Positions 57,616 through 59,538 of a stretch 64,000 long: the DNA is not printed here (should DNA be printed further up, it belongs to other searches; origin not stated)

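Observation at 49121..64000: FkbH-PKS/NRPS assembly line sitting at the head of an exosortase/EpsI-EPS operon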

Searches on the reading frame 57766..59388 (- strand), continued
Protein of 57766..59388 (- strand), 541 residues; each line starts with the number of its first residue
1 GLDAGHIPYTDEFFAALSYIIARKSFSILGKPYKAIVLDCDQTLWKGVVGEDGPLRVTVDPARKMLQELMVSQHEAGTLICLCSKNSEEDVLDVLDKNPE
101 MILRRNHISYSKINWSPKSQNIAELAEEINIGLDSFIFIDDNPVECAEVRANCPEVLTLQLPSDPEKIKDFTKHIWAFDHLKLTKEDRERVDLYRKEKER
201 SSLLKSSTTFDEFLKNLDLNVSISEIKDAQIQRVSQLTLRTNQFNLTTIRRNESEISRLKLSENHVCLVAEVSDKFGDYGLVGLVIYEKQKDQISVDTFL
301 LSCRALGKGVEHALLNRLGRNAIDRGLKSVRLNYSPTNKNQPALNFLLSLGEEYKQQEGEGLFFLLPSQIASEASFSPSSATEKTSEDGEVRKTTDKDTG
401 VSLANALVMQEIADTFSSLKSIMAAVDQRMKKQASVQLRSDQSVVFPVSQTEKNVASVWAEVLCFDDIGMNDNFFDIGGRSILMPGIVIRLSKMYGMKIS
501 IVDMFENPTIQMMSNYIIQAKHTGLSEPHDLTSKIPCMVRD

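Call 81: search_protein_families(library=pfam, proteins=[L019:12412-14121:+, L019:14505-15101:+, L019:15146-15769:+, L019:15870-17027:+, L019:17024-18460:+, L019:18521-19345:+, L019:19352-21097:+], max_evalue=0.001)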
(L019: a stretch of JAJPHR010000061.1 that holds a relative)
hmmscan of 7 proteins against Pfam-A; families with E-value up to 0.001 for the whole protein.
L019:12412-14121:+ (569 aa): 4 families
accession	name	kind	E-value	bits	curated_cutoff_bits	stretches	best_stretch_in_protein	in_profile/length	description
PF00005.33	ABC_tran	-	1.7e-27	97.1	25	1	361-496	3-136/137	ABC transporter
PF00664.28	ABC_membrane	-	5.5e-14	52.9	28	1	16-202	9-196/274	ABC transporter transmembrane region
PF13304.12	AAA_21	-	2.7e-08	34.7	27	1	455-529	224-300/304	AAA domain, putative AbiEii toxin, Type IV TA system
PF02463.25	SMC_N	-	5.4e-07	29.7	40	0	468-542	136-212/220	RecF/RecN/SMC N terminal domain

L019:14505-15101:+ (198 aa): 2 families
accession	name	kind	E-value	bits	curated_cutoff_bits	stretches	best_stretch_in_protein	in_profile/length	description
PF08818.16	DUF1801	-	8.9e-20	71.3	27.2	1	20-117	1-85/85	Domain of unknown function (DU1801)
PF13376.11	OmdA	-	1.7e-19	69.9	25.6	1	133-192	1-60/60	Bacteriocin-protection, YdeI or OmpD-Associated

L019:15146-15769:+ (207 aa): 3 families
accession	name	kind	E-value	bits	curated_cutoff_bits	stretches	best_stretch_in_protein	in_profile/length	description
PF00149.33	Metallophos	-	6.5e-13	50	21.5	1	4-177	1-190/191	Calcineurin-like phosphoesterase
PF12850.12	Metallophos_2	-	1.8e-12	48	27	1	4-195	1-134/154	Calcineurin-like phosphoesterase superfamily domain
PF14582.11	Metallophos_3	-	7.4e-08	32.5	28.2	1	50-194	83-237/259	Metallophosphoesterase, calcineurin superfamily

L019:15870-17027:+ (385 aa): 0 families

L019:17024-18460:+ (478 aa): 1 family
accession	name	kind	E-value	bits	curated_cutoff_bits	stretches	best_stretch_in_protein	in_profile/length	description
PF03062.24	MBOAT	-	4.2e-22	79.3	27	1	150-363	80-309/337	MBOAT, membrane-bound O-acyltransferase family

L019:18521-19345:+ (274 aa): 1 family
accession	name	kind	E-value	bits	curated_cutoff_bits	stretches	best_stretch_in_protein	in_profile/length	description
PF13489.12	Methyltransf_23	-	1e-07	32.3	27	1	150-248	49-163/164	Methyltransferase domain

L019:19352-21097:+ (581 aa): 1 family
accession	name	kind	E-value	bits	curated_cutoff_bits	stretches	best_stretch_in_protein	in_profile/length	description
PF21211.3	FkbH_N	-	5.7e-65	219.3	27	1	30-225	1-192/192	FkbH, N-terminal domain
